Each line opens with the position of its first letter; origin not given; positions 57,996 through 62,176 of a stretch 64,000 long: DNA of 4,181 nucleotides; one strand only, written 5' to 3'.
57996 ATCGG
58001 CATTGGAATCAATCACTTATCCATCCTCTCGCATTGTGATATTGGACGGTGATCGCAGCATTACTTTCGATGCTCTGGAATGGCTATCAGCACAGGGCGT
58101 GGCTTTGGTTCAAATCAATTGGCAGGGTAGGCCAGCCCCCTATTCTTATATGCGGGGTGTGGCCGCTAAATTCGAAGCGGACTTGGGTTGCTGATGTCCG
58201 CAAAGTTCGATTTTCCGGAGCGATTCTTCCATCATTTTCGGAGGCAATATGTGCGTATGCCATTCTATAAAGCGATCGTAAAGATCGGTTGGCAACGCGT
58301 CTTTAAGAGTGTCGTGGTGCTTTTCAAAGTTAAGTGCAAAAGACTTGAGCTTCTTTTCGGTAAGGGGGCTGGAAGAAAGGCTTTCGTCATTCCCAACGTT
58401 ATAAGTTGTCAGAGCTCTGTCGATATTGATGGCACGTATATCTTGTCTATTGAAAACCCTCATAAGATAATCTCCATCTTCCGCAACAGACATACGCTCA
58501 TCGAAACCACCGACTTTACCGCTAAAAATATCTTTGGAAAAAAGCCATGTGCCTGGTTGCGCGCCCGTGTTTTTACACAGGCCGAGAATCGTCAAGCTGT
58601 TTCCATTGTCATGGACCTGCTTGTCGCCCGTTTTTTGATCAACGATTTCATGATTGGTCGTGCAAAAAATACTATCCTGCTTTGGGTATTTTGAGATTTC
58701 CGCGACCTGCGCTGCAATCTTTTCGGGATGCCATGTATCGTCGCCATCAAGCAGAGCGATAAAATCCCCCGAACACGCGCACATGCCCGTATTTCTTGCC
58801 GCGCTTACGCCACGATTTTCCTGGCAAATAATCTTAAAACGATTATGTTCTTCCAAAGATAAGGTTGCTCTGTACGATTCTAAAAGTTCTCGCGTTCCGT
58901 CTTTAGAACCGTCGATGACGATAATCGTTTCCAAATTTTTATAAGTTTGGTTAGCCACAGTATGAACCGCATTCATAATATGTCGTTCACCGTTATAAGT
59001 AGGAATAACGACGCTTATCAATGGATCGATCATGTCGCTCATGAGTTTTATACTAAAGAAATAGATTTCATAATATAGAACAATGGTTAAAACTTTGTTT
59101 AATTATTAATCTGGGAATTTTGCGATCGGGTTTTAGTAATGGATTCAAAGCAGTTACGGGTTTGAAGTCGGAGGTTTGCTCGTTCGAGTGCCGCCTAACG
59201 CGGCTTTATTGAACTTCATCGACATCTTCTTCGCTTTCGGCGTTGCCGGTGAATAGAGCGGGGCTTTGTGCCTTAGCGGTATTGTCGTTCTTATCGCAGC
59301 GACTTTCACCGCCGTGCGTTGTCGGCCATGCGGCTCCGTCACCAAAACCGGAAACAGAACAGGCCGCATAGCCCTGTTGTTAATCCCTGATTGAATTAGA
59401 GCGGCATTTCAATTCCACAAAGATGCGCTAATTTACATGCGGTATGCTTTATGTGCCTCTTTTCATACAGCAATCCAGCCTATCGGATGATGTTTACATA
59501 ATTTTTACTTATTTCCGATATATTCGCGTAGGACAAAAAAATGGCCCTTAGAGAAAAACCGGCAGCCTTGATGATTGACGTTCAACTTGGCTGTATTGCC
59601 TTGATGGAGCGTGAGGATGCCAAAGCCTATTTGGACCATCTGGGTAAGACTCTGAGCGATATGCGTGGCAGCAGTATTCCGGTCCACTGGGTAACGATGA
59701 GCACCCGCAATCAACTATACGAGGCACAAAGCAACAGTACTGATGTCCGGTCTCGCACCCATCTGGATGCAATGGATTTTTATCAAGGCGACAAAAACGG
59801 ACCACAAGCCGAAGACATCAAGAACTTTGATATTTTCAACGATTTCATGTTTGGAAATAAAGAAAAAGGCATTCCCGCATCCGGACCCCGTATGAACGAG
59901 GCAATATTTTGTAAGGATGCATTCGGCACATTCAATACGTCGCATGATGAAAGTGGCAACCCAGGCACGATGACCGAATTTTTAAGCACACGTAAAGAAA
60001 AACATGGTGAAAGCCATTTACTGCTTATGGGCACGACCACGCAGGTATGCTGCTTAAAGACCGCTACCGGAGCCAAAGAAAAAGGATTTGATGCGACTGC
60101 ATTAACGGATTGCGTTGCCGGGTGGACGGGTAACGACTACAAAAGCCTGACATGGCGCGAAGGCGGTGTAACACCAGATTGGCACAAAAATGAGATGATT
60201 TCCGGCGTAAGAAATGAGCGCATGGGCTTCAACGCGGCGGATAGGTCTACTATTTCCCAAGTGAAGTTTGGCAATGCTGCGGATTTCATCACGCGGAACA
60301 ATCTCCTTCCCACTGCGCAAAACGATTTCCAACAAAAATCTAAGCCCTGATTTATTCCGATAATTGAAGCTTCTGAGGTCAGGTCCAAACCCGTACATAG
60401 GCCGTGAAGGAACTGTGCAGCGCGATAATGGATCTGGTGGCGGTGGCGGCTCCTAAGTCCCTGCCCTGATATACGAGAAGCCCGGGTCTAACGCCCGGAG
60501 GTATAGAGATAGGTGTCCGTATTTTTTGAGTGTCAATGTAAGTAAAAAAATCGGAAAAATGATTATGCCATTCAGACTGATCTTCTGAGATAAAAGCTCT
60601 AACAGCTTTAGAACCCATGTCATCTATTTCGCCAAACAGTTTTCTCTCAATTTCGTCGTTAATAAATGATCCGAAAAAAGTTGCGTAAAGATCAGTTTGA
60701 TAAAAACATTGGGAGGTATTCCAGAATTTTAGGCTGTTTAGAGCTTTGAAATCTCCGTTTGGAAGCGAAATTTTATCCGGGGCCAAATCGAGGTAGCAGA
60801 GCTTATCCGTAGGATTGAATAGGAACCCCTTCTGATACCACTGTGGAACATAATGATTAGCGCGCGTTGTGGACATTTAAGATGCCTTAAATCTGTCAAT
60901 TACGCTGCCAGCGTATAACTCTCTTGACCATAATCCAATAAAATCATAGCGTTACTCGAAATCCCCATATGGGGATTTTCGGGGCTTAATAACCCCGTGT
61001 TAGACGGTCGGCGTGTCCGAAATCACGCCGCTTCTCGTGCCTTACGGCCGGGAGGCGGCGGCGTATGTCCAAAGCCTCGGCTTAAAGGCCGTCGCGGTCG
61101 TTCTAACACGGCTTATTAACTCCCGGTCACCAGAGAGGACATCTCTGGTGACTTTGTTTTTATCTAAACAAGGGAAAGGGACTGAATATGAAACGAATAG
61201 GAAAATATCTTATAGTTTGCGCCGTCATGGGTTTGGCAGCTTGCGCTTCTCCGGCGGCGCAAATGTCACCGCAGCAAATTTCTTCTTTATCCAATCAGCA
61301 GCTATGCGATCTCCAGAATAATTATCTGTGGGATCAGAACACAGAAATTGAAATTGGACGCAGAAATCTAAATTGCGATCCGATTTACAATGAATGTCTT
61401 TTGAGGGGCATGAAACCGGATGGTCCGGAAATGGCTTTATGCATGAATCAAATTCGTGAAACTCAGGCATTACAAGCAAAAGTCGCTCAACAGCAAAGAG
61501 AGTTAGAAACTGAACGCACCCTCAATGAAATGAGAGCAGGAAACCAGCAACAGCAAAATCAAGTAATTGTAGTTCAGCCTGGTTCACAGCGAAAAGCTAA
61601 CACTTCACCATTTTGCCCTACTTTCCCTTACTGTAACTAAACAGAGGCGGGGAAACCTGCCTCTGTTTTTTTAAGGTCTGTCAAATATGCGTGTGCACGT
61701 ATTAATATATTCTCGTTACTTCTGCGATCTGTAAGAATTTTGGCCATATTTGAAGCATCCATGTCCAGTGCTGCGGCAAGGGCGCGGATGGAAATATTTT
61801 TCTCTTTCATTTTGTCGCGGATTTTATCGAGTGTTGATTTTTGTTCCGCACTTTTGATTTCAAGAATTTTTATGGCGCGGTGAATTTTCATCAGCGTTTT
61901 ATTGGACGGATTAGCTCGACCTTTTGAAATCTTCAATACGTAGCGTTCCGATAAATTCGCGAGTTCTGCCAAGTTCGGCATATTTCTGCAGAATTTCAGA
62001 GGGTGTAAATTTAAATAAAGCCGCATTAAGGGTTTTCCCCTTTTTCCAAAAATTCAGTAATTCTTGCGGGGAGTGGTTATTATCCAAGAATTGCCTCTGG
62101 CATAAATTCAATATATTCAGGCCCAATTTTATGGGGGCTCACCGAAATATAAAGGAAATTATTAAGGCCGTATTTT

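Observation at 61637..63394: Stand-alone cas1 with intact catalytic residues and no visible CRISPR array, cas2 or effector genes, paired with a small HTH gene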

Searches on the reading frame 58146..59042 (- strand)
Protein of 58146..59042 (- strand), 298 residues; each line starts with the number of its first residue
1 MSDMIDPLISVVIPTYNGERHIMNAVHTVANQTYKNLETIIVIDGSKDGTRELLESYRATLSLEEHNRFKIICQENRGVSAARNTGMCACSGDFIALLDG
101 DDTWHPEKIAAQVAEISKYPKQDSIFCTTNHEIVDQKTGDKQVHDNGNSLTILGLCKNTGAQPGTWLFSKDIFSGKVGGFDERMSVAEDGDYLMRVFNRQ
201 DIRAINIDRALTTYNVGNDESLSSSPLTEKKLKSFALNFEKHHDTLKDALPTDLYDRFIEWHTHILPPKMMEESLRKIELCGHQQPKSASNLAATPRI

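Call 3: search_protein_families(library=pfam, proteins=[window:58146-59042:-], max_evalue=0.01)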
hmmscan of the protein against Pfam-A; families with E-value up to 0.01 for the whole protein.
window:58146-59042:- (298 aa): 3 families
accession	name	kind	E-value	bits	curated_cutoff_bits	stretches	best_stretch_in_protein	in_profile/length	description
PF00535.33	Glycos_transf_2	-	3.6e-32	112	23.3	1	10-173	1-164/168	Glycosyl transferase family 2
PF10111.15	Glyco_tranf_2_2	-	1.7e-14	54.5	27.3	1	10-199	1-202/276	Glycosyltransferase like family 2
PF13641.12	Glyco_tranf_2_3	-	2.3e-11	44.6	27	1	9-116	3-111/230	Glycosyltransferase like family 2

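Call 4: search_protein_families(library=ncbifam, proteins=[window:58146-59042:-], max_evalue=0.01)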
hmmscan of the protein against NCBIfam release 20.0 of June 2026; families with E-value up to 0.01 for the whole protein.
window:58146-59042:- (298 aa): 23 families
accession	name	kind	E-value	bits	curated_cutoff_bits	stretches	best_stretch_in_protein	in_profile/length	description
NF047683.1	TeichurnBiosyTuaG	equivalog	3e-30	105.7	400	1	6-225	5-213/252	teichuronic acid biosynthesis protein TuaG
NF007482.0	PRK10073.1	equivalog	2.6e-24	85.9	423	1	7-138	6-131/334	glycosyltransferase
NF041875.1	EPS_EpsD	equivalog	6.8e-21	75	370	1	9-114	1-102/325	exopolysaccharide biosynthesis glycosyltransferase EpsD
TIGR03937.1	PgaC_IcaA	equivalog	2.2e-17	63.1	422.3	1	7-137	45-169/407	poly-beta-1,6-N-acetyl-D-glucosamine synthase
NF053739.1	GlytfEpsEBac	equivalog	9.5e-17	60.8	450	1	7-221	1-207/265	glycosyltransferase EpsE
NF041394.1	GtaseAglG_Halo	equivalog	1.3e-16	60.8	440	1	9-125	3-113/304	glucosyl-dolichyl phosphate glucuronosyltransferase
TIGR03965.1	mycofact_glyco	equivalog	4.8e-16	58.7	280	2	8-114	75-177/467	mycofactocin biosynthesis glycosyltransferase MftF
TIGR04017.1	WcaA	equivalog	1.6e-14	54.1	495.75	1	6-246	4-235/279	colanic acid biosynthesis glycosyltransferase WcaA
NF038302.1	EPS_HpsE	equivalog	2.2e-14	53.2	300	1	9-122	3-117/307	hormogonium polysaccharide biosynthesis glycosyltransferase HpsE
NF007453.0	PRK10018.1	equivalog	3.8e-14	53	382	1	6-245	5-235/280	colanic acid biosynthesis glycosyltransferase WcaA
NF050050.1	ProtGlycPglI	equivalog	1.3e-13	51.1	500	1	7-116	2-108/306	GalNAc(5)-diNAcBac-PP-undecaprenol beta-1,3-glucosyltransferase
TIGR04283.1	glyco_like_mftF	equivalog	2.2e-13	50.3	182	1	9-205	1-178/221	TIGR04283 family arsenosugar biosynthesis glycosyltransferase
NF038299.1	EPS_HpsN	equivalog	4.7e-12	45.5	425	1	7-117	1-107/317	hormogonium polysaccharide biosynthesis glycosyltransferase HpsN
NF007986.1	PRK10714.1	equivalog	1.4e-08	34.1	529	1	9-117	8-116/316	undecaprenyl-phosphate 4-deoxy-4-formamido-L-arabinose transferase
TIGR03111.1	glyc2_xrt_Gpos1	hypoth_equivalog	1.7e-08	33.7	363.95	1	7-144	49-180/439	TIGR03111 family XrtG-associated glycosyltransferase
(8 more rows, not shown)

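Call 9: search_protein_families(library=padloc, proteins=[window:58146-59042:-], max_evalue=0.01)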
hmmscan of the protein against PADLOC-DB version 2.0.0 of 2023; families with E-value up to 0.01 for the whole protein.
window:58146-59042:- (298 aa): 0 families

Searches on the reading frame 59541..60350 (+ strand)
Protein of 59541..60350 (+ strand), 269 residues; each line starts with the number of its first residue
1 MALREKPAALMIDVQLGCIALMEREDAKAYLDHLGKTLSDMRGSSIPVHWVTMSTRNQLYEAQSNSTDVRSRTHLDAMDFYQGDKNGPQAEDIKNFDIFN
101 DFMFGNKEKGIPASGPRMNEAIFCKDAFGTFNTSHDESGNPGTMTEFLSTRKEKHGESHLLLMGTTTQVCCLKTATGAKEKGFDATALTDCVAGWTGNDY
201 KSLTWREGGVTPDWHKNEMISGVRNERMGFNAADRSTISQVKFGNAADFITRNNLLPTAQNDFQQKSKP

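Call 3: search_protein_families(library=pfam, proteins=[window:59541-60350:+], max_evalue=0.01)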
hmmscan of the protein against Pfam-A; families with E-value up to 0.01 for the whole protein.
window:59541-60350:+ (269 aa): 1 family
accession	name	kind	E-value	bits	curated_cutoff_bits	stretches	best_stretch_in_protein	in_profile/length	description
PF00857.26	Isochorismatase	-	4.2e-13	50.2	27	1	144-200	101-156/175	Isochorismatase domain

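Call 4: search_protein_families(library=ncbifam, proteins=[window:59541-60350:+], max_evalue=0.01)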
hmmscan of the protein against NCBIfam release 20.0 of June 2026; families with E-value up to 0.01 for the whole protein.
window:59541-60350:+ (269 aa): 1 family
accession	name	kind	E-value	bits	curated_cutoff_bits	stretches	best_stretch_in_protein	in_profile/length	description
NF050097.1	BiurAmidohydBiuH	equivalog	0.00016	21.2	370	1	154-194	148-188/221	biuret amidohydrolase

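Call 9: search_protein_families(library=padloc, proteins=[window:59541-60350:+], max_evalue=0.01)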
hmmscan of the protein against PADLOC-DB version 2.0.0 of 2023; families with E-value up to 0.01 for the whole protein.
window:59541-60350:+ (269 aa): 0 families

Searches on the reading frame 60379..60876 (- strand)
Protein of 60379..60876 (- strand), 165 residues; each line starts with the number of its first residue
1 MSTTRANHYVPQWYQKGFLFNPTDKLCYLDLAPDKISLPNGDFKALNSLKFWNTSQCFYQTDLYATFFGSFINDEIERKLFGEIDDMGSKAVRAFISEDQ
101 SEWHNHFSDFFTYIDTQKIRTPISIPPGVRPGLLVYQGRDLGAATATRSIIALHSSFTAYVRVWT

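Call 3: search_protein_families(library=pfam, proteins=[window:60379-60876:-], max_evalue=0.01)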
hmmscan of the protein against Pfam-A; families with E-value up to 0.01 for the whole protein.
window:60379-60876:- (165 aa): 1 family
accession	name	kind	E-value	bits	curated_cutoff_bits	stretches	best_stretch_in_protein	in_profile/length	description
PF14022.11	DUF4238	-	7.9e-07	29.2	27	1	7-124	2-110/281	Protein of unknown function (DUF4238)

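Call 4: search_protein_families(library=ncbifam, proteins=[window:60379-60876:-], max_evalue=0.01)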
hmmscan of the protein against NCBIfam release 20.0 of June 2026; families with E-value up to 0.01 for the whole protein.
window:60379-60876:- (165 aa): 0 families

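Call 9: search_protein_families(library=padloc, proteins=[window:60379-60876:-], max_evalue=0.01)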
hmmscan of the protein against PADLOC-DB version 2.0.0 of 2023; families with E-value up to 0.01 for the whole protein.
window:60379-60876:- (165 aa): 0 families

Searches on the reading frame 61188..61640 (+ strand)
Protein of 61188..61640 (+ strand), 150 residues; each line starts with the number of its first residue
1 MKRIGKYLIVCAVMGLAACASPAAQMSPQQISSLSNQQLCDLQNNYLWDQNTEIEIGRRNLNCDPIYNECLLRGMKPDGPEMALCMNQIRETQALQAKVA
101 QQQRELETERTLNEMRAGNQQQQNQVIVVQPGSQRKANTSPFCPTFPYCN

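Call 3: search_protein_families(library=pfam, proteins=[window:61188-61640:+], max_evalue=0.01)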
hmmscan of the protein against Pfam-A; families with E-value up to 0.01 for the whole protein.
window:61188-61640:+ (150 aa): 0 families

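Call 4: search_protein_families(library=ncbifam, proteins=[window:61188-61640:+], max_evalue=0.01)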
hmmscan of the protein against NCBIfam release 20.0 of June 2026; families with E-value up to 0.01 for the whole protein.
window:61188-61640:+ (150 aa): 0 families

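Call 9: search_protein_families(library=padloc, proteins=[window:61188-61640:+], max_evalue=0.01)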
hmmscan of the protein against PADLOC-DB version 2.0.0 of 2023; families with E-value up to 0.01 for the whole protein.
window:61188-61640:+ (150 aa): 0 families

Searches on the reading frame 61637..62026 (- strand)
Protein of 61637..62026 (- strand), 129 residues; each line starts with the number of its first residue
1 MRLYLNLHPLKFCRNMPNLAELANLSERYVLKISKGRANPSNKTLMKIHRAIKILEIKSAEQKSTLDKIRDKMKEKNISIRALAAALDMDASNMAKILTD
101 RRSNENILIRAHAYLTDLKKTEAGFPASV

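Call 3: search_protein_families(library=pfam, proteins=[window:61637-62026:-], max_evalue=0.01)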
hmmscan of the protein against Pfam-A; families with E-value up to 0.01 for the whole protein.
window:61637-62026:- (129 aa): 4 families
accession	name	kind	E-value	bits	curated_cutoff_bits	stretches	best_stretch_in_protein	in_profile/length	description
PF01381.28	HTH_3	-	1.3e-07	31.9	23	1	19-53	15-49/55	Helix-turn-helix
PF13443.12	HTH_26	-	7.7e-07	29.7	22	1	68-101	1-34/63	Cro/C1-type HTH DNA-binding domain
PF13560.12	HTH_31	-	0.0034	18.1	27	0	75-102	12-39/64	Helix-turn-helix domain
PF20425.4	Neurobeachin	-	0.0053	16.2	23.1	1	7-94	9-94/423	Neurobeachin alpha solenoid region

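Call 4: search_protein_families(library=ncbifam, proteins=[window:61637-62026:-], max_evalue=0.01)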
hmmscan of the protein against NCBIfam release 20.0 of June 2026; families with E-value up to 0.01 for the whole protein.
window:61637-62026:- (129 aa): 4 families
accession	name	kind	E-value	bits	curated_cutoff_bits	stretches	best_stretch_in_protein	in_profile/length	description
NF010465.0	PRK13890.1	equivalog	0.00089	19.4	96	1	18-54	23-59/121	conjugal transfer protein TrbA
NF006015.0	PRK08154.1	subfamily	0.001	18.3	204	1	18-77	48-111/314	anaerobic benzoate catabolism transcriptional regulator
NF046032.1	TransRegSlrRBacil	equivalog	0.0018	18.4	250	0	17-76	18-78/149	HTH-type transcriptional regulator SlrR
TIGR02607.1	antidote_HigA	equivalog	0.0048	16.7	47.7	0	71-103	14-46/81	HigA family addiction module antitoxin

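Call 9: search_protein_families(library=padloc, proteins=[window:61637-62026:-], max_evalue=0.01)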
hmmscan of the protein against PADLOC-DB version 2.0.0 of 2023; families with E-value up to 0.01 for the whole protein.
window:61637-62026:- (129 aa): 4 families
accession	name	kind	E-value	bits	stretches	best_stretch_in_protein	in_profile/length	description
PDLC02926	HTH_VI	-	2.1e-05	22.7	1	18-54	19-55/92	-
PDLC02722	PbeC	-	0.00017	18.3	1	19-120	175-274/643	PbeC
PDLC04142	capH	-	0.00026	20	0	16-53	22-59/103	capH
PDLC03949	RmrA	-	0.004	14.1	0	18-54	20-56/363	-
